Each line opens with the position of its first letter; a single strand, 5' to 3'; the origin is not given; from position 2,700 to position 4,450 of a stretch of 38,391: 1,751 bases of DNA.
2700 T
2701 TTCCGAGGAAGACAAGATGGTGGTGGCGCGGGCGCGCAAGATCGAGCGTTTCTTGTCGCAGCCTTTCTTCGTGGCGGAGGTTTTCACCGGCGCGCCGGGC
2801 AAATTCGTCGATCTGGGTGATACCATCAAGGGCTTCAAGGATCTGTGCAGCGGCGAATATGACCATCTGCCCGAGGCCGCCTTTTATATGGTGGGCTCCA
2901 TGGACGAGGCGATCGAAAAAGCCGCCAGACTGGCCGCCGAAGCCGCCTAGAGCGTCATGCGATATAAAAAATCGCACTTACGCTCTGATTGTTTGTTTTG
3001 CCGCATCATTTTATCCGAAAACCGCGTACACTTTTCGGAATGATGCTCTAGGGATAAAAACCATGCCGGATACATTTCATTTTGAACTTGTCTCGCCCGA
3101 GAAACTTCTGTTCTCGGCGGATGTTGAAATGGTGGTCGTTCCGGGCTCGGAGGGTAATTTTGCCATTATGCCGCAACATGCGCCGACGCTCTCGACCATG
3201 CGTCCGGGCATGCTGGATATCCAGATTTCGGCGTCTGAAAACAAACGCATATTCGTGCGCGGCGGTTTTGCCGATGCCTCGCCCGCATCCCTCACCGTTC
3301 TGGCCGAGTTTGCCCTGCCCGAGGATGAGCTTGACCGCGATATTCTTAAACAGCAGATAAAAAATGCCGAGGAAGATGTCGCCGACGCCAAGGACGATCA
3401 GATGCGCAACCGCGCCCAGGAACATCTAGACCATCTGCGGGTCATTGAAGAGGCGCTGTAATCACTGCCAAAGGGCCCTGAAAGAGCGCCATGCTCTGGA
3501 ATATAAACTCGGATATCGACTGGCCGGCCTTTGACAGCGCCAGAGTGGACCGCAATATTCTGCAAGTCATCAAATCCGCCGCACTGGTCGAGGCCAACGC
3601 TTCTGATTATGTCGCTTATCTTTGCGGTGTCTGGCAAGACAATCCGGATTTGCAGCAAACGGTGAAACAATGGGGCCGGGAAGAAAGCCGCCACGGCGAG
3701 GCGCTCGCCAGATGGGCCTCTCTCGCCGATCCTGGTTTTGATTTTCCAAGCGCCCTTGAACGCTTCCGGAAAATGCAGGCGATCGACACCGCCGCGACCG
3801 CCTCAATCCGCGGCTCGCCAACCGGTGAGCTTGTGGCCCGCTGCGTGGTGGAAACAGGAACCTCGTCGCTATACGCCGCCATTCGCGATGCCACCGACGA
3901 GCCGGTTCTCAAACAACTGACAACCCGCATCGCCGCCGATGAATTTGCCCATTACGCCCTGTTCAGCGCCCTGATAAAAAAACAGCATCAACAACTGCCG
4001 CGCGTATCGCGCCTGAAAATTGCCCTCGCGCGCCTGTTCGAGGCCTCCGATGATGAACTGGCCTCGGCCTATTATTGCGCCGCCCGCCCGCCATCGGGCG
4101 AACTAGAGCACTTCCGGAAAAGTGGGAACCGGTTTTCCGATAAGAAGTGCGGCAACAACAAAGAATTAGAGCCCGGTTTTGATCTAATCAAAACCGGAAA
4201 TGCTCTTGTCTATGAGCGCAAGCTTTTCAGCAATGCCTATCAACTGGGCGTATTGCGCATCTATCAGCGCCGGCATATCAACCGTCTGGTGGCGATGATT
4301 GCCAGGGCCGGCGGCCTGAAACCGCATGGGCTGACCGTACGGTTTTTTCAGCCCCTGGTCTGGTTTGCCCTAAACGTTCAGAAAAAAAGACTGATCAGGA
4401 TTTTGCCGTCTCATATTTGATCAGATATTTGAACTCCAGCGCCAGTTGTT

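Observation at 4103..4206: Palindromic two-hairpin repeat element read in frame inside a di-iron protein gene (RPE-like insertion)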

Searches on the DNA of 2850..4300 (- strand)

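Call 26: search_rna_families(source=window, start=2850, end=4300, threshold=evalue, max_evalue=10, show_alignments=3)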
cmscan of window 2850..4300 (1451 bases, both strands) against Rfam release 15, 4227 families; matches with E-value up to 10: 7.
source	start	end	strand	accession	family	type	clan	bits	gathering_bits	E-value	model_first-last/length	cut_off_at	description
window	4106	4151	+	RF02599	BASRCI408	Gene; sRNA;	-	41.4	398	6.9e-09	356-401/435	no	Brucella sRNA CI408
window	4096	4250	+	RF02600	BASRCI27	Gene; sRNA;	-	26.1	59.8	0.0031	1-167/167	no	Brucella sRNA CI27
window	3004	3045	-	RF02599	BASRCI408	Gene; sRNA;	-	23.4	398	0.0012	358-400/435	no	Brucella sRNA CI408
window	2910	3058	-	RF02600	BASRCI27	Gene; sRNA;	-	23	59.8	0.021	1-167/167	no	Brucella sRNA CI27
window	3317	3379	+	RF01516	v-snoRNA-1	Gene; snRNA; snoRNA; CD-box;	-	16.6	75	2.2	1-65/65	no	Human herpesvirus 1 small nucleolar RNA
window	3686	3739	-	RF01722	Pyrobac-1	Gene; sRNA;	-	16.5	40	7.6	1-60/60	no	Pyrobac-1 RNA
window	3579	3626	-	RF02476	GlsR7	Gene; snRNA; snoRNA; CD-box;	-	14.1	75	8.4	1-59/59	no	Small nucleolar RNA GlsR7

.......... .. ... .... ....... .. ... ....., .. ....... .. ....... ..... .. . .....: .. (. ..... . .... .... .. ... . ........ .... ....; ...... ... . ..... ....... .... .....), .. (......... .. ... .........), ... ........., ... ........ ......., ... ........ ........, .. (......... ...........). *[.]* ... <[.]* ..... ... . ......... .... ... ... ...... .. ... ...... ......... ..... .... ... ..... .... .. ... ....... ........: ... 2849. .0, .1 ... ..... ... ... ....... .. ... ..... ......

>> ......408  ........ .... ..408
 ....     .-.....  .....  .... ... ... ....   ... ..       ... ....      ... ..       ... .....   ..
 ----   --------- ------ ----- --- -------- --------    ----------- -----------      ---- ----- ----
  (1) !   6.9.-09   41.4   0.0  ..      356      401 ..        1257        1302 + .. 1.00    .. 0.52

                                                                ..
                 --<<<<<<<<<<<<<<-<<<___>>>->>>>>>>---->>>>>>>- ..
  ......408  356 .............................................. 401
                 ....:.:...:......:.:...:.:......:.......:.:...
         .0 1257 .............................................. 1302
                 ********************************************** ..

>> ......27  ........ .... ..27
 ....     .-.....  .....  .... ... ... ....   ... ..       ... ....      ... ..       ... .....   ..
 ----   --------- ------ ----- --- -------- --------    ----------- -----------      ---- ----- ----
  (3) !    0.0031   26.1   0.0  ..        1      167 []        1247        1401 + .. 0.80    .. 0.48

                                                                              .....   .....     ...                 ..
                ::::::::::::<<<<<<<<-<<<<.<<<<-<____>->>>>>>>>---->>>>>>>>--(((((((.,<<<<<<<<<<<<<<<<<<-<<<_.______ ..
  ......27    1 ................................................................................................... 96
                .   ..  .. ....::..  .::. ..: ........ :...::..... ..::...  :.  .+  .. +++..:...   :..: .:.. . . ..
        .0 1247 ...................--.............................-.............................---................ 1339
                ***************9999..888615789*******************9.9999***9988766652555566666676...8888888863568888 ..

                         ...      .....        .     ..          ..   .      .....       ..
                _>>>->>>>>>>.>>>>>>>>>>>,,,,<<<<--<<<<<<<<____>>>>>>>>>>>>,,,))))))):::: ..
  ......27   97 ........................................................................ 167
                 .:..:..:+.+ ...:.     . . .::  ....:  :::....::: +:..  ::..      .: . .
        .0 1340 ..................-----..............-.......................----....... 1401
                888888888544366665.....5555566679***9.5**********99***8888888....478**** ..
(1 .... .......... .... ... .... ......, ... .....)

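Call 72: search_dna_similar(query=window:4098-4212:-, collection=plasmids, mode=distant, max_evalue=0.001, max_rows=40)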
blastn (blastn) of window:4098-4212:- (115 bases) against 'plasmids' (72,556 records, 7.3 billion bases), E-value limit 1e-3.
Records with a match: 89; places in all: 104; records where one place covers at least 80% of the query: 47.
Best place of each record, by identity: 90-95% 6; 80-90% 13; 60-80% 70.
By first word of the organism name: Sinorhizobium 47; Rhizobium 29; Nitratireductor 3; Agrobacterium 3; Roseateles 2; Sphingobium 2; Bartonella 1; Shinella 1; Phyllobacterium 1.
By predicted mobility (MOB-suite, as given by PLSDB): non-mobilizable 43; conjugative 43; mobilizable 3.
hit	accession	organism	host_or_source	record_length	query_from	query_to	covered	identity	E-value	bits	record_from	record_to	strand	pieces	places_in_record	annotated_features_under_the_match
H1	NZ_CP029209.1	Nitratireductor sp. OM-1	-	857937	8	110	90%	77.6%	2e-10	72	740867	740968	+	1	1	YegP family protein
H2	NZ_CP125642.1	Rhizobium sp. BT03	Phaseolus vulgaris,Pure culture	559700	5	114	96%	71.2%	6e-4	50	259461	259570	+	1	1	YcaO-like family protein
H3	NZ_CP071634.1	Rhizobium sp. NZLR1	lentil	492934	7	114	94%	72.5%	1e-5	55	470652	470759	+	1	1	YcaO-like family protein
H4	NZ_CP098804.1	Rhizobium anhuiense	Trifolium dubium,Cell culture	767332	7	112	92%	73.6%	4e-6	58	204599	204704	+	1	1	amino acid ABC transporter ATP-binding protein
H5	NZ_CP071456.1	Rhizobium lentis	lentil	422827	7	113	93%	72.1%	6e-4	51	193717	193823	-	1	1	FadR/GntR family transcriptional regulator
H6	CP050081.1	Rhizobium leguminosarum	Trifolium pratense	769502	7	113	93%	72.1%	6e-4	51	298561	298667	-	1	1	none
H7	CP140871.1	Rhizobium ruizarguesonis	Trifolium pratense,whole organism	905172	7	113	93%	72.1%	6e-4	51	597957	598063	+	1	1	none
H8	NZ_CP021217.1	Sinorhizobium meliloti RU11/001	-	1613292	7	109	90%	74.3%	1e-5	55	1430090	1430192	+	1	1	none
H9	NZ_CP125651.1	Rhizobium sp. BT04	Phaseolus vulgaris,Pure culture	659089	7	109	90%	74.0%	1e-6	60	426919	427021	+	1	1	L-idonate 5-dehydrogenase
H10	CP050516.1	Rhizobium leguminosarum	Trifolium repens,cell culture,root ...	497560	7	110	90%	73.1%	5e-5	55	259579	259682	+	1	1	none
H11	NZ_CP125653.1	Rhizobium sp. BT04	Phaseolus vulgaris,Pure culture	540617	7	110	90%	73.1%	5e-5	55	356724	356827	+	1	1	treY: malto-oligosyltrehalose synthase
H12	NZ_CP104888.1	Bartonella sp. HY761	pure-culture,feces of bat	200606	7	109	90%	73.8%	9e-8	63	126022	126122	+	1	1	hypothetical protein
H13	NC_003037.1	Sinorhizobium meliloti 1021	-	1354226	7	109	90%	73.4%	6e-4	51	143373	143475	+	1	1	none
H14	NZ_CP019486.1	Sinorhizobium meliloti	alfalfa,single cell,nitrogen fixing ...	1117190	7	109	90%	73.4%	6e-4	51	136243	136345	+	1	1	record has no annotation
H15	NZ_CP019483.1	Sinorhizobium meliloti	alfalfa,whole organism,alfalfa nodule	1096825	7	109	90%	73.4%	6e-4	51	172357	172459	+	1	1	record has no annotation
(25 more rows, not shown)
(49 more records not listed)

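Call 73: get_annotated_region(hit=H1, flank=1500)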
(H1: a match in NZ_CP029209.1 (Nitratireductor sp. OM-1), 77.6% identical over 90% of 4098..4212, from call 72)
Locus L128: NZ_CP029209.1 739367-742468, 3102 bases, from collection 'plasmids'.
description: Nitratireductor sp. OM-1 plasmid pOM-1, complete sequence
organism: Nitratireductor sp. OM-1 (NCBI taxid 1756988)
taxonomy: Bacteria; Pseudomonadota; Alphaproteobacteria; Hyphomicrobiales; Phyllobacteriaceae; Nitratireductor; Nitratireductor sp. OM-1
host: -; source: -; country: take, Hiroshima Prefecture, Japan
typing (MOB-suite, as given by PLSDB): non-mobilizable
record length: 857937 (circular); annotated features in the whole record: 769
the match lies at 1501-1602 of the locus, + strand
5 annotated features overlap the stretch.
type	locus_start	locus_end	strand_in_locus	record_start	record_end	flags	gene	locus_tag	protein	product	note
CDS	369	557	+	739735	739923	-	-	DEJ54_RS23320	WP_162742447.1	hypothetical protein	-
CDS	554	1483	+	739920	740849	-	-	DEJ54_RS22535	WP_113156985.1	mechanosensitive ion channel family protein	-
CDS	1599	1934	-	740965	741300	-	-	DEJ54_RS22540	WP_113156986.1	YegP family protein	-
CDS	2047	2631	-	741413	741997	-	-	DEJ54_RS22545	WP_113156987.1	NAD(P)H-dependent oxidoreductase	-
CDS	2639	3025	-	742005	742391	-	-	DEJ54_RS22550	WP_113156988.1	hypothetical protein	-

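Call 74: get_annotated_region(hit=H3, flank=2500)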
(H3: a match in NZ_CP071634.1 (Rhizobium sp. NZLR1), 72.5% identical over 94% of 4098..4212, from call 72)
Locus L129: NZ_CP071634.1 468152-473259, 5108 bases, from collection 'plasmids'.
description: Rhizobium sp. NZLR1 plasmid p2, complete sequence
organism: Rhizobium sp. NZLR1 (NCBI taxid 2731096)
taxonomy: Bacteria; Pseudomonadota; Alphaproteobacteria; Hyphomicrobiales; Rhizobiaceae; Rhizobium; Rhizobium sp. NZLR1
host: -; source: lentil; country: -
typing (MOB-suite, as given by PLSDB): non-mobilizable
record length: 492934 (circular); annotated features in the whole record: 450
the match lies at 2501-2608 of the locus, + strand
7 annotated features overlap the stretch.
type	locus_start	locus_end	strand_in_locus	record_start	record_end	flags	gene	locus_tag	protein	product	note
CDS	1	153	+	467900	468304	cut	-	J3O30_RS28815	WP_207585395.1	helix-turn-helix transcriptional regulator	-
CDS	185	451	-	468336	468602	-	-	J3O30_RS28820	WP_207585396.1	hypothetical protein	-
CDS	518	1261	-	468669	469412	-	-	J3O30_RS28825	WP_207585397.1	TfuA-like protein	-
CDS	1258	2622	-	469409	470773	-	-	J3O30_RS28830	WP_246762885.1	YcaO-like family protein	-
CDS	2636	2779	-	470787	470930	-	-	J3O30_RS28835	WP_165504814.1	hypothetical protein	-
CDS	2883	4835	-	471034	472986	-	-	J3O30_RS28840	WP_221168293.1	tetratricopeptide repeat protein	-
CDS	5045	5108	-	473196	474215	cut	-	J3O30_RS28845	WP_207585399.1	GlxA family transcriptional regulator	-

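Call 75: get_annotated_region(hit=H11, flank=3000)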
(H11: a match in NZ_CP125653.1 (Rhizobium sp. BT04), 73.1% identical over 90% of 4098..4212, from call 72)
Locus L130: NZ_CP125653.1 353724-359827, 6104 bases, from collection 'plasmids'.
description: Rhizobium sp. BT04 plasmid pRspBT04e, complete sequence
organism: Rhizobium sp. BT04 (NCBI taxid 3045157)
taxonomy: Bacteria; Pseudomonadota; Alphaproteobacteria; Hyphomicrobiales; Rhizobiaceae; Rhizobium; Rhizobium sp. BT04
host: -; source: Phaseolus vulgaris,Pure culture; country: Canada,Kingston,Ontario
typing (MOB-suite, as given by PLSDB): non-mobilizable
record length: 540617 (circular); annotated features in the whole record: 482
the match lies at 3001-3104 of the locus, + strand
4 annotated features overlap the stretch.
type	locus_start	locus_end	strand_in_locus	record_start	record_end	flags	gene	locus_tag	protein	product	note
CDS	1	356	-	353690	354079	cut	cueR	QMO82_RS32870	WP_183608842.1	Cu(I)-responsive transcriptional regulator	GO:0006878 - intracellular copper ion homeostasis [Evidence IEA]; GO:0006355 - regulation of DNA-templated ...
CDS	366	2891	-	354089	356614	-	-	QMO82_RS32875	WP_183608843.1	heavy metal translocating P-type ATPase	-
CDS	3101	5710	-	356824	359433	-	treY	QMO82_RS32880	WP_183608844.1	malto-oligosyltrehalose synthase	GO:0005992 - trehalose biosynthetic process [Evidence IEA]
CDS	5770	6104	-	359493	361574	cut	pbpC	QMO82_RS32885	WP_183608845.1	penicillin-binding protein 1C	GO:0009252 - peptidoglycan biosynthetic process [Evidence IEA]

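Call 76: get_annotated_region(hit=H13, flank=1500)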
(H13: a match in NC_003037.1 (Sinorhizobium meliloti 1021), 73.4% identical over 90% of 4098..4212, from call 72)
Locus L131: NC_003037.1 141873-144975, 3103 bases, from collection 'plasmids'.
description: Sinorhizobium meliloti 1021 plasmid pSymA, complete sequence
organism: Sinorhizobium meliloti 1021 (NCBI taxid 266834)
taxonomy: Bacteria; Pseudomonadota; Alphaproteobacteria; Hyphomicrobiales; Rhizobiaceae; Sinorhizobium; Sinorhizobium meliloti; Sinorhizobium meliloti 1021
host: -; source: -; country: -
typing (MOB-suite, as given by PLSDB): conjugative; relaxase MOBQ; mating-pair formation MPF_T
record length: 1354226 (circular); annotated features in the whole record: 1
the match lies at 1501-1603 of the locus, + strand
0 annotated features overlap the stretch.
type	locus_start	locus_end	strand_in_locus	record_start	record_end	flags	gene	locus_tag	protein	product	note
